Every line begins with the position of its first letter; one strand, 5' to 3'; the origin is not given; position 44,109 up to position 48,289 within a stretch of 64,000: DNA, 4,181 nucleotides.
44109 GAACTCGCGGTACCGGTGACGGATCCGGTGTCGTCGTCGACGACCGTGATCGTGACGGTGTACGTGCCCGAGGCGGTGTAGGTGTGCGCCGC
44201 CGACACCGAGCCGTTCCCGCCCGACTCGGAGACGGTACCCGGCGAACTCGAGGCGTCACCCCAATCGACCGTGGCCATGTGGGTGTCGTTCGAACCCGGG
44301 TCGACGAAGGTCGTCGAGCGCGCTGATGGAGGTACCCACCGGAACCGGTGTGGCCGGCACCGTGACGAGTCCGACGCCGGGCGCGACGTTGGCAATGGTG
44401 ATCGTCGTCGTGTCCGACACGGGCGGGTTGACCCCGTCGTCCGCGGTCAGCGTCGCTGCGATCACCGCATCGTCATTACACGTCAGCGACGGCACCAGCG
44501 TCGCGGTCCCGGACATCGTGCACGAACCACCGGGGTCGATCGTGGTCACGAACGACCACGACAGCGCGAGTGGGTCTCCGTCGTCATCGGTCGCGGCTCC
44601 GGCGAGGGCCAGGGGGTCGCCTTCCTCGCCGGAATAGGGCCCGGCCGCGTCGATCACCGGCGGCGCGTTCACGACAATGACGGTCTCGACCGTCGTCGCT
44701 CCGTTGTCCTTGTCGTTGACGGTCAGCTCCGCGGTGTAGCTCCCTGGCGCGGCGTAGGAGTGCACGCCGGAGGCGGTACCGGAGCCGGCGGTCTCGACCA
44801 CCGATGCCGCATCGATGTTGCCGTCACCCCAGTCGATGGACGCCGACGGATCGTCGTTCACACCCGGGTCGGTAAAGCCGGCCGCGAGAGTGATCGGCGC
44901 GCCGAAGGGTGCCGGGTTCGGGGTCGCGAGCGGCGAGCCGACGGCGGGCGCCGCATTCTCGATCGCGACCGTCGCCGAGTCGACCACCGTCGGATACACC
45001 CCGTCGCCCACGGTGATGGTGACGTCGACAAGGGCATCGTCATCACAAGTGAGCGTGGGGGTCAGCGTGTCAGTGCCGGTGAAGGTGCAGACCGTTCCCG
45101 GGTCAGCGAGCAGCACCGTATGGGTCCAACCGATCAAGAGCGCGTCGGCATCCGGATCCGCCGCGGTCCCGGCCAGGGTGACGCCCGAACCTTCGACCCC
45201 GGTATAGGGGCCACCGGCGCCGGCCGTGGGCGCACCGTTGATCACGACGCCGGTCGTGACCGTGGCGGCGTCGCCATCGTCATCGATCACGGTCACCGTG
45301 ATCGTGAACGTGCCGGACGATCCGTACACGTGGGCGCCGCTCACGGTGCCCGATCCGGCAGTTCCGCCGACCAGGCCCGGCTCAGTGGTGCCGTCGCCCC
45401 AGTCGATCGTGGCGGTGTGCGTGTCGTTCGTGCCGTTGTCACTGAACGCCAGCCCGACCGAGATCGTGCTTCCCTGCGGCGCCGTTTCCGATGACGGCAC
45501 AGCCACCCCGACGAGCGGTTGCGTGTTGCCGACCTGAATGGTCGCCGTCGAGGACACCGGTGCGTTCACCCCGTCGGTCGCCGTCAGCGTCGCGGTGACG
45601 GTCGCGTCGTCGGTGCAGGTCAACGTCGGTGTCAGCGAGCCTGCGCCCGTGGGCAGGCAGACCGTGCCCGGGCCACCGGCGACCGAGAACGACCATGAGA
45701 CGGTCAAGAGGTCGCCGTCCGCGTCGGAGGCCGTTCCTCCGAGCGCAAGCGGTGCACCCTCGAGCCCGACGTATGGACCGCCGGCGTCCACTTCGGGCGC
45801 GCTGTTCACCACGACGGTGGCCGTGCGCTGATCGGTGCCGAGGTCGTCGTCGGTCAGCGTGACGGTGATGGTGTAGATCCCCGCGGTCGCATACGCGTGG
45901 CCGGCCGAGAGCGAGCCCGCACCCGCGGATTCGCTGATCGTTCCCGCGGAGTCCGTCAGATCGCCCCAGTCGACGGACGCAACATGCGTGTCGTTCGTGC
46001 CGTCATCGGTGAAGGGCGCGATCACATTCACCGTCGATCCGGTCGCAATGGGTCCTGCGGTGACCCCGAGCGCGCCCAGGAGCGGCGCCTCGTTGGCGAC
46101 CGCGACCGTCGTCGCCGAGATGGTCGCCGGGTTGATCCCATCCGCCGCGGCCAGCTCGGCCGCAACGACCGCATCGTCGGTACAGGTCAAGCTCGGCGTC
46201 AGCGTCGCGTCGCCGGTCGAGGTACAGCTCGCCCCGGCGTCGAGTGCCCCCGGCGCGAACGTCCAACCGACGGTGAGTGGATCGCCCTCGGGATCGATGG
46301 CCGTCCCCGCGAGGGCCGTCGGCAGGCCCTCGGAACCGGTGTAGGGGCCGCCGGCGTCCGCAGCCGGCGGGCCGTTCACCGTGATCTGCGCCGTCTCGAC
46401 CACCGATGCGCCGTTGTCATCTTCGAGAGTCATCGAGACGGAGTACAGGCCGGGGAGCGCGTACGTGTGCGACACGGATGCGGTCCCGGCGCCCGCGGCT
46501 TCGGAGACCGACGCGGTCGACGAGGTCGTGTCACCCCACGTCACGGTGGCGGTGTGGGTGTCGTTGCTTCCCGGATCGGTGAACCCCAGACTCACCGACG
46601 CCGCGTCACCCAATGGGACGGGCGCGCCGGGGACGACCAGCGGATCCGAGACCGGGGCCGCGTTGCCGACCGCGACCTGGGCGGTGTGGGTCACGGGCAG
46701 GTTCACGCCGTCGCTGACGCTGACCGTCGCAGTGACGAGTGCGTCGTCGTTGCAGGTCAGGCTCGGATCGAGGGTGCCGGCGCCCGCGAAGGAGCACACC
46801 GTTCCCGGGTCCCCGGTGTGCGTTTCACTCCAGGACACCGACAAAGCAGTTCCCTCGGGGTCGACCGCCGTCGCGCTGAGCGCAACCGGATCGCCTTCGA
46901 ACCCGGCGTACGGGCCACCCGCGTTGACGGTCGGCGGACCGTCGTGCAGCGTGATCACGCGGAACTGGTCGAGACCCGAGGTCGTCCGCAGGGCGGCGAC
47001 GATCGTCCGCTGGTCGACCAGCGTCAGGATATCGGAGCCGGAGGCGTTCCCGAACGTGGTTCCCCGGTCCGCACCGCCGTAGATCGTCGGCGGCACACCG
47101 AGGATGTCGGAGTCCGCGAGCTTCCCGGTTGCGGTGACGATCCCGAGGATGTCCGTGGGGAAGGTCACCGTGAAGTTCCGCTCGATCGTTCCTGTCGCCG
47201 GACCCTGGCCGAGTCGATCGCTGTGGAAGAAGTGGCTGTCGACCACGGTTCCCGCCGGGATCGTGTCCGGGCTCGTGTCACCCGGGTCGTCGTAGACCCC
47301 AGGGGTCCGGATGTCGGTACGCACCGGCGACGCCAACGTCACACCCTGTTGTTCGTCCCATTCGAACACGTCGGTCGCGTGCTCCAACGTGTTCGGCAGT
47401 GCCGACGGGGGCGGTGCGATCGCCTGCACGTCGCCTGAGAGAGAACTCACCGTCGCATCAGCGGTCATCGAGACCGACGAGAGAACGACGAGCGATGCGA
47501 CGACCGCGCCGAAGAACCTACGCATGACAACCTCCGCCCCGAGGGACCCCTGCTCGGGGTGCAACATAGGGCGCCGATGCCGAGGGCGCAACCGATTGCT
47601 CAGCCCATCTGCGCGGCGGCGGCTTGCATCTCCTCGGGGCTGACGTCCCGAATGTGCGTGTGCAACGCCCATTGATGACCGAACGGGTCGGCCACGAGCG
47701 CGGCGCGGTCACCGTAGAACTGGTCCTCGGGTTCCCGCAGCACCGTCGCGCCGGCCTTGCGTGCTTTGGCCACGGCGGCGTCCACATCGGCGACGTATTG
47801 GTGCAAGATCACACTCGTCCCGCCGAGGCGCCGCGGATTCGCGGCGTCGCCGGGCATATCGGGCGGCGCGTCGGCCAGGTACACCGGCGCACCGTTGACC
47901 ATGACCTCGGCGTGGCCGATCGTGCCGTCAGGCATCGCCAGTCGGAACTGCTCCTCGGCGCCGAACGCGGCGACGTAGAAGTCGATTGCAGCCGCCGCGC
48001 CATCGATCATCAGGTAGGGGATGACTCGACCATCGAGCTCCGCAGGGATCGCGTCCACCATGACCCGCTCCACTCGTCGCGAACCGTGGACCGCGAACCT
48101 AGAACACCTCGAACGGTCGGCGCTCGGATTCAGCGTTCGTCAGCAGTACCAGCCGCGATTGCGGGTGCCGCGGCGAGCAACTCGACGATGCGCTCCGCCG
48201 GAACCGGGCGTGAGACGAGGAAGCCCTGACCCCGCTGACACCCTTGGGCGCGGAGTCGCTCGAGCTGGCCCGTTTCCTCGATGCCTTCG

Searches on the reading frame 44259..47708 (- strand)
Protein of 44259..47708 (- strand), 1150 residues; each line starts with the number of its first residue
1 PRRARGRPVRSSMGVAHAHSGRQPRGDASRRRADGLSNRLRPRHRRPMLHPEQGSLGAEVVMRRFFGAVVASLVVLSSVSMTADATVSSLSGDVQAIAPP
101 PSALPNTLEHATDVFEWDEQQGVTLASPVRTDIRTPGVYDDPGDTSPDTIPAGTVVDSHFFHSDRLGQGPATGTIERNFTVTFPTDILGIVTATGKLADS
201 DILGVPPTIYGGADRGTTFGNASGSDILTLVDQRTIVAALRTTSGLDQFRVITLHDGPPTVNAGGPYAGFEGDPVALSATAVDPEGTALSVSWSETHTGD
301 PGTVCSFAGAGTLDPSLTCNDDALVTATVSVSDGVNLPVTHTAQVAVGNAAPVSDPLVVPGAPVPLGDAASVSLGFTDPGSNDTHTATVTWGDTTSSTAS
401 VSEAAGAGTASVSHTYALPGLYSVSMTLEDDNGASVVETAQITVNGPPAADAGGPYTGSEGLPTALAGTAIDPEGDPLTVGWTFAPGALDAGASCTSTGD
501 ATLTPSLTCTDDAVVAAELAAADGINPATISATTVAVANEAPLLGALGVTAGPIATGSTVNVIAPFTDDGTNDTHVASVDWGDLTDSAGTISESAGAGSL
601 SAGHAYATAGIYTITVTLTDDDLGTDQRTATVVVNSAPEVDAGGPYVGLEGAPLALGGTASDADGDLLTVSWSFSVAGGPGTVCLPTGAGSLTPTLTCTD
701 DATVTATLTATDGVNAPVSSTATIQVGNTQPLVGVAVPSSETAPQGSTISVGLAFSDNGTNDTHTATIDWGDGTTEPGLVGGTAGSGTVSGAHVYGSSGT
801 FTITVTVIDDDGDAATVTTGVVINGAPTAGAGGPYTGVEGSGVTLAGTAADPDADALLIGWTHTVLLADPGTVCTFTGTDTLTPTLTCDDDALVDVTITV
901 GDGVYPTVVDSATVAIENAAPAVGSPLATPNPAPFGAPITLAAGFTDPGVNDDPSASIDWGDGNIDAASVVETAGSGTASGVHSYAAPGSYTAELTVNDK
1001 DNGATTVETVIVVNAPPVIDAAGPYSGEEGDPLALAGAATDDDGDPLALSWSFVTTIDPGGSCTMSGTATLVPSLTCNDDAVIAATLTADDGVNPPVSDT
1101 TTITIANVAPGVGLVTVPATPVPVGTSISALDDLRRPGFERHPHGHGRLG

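Call 28: search_protein_families(library=pfam, proteins=[window:44259-47708:-], max_evalue=0.001)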
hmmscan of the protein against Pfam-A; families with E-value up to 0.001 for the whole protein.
window:44259-47708:- (1150 aa): 4 families
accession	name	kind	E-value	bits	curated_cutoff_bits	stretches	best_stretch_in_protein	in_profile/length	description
PF18911.6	PKD_4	-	3.7e-45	152.3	27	4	349-444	1-85/85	PKD domain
PF00801.26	PKD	-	3.9e-19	68.9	23.5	2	358-436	11-73/80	PKD domain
PF22352.2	K319L-like_PKD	-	2.3e-13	50.4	27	0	652-726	12-84/84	K319L-like, PKD domain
PF17963.7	Big_9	-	1.4e-06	29.5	23.6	0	648-724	13-88/89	Bacterial Ig domain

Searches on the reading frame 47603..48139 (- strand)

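Call 28: search_protein_families(library=pfam, proteins=[window:47603-48139:-], max_evalue=0.001)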
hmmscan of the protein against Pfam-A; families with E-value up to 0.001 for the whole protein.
window:47603-48139:- (179 aa): 3 families
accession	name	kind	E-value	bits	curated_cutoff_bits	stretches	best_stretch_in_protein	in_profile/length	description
PF00903.31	Glyoxalase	-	2.6e-15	57.3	20.6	1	46-158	10-120/121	Glyoxalase/Bleomycin resistance protein/Dioxygenase superfamily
PF18029.7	Glyoxalase_6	-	2.2e-08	35.1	23.6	1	47-159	8-105/106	Glyoxalase-like domain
PF22650.2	At5g48480-like_C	-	2.1e-05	25.2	27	1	117-157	7-47/50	Glyoxalase At5g48480-like C-terminal domain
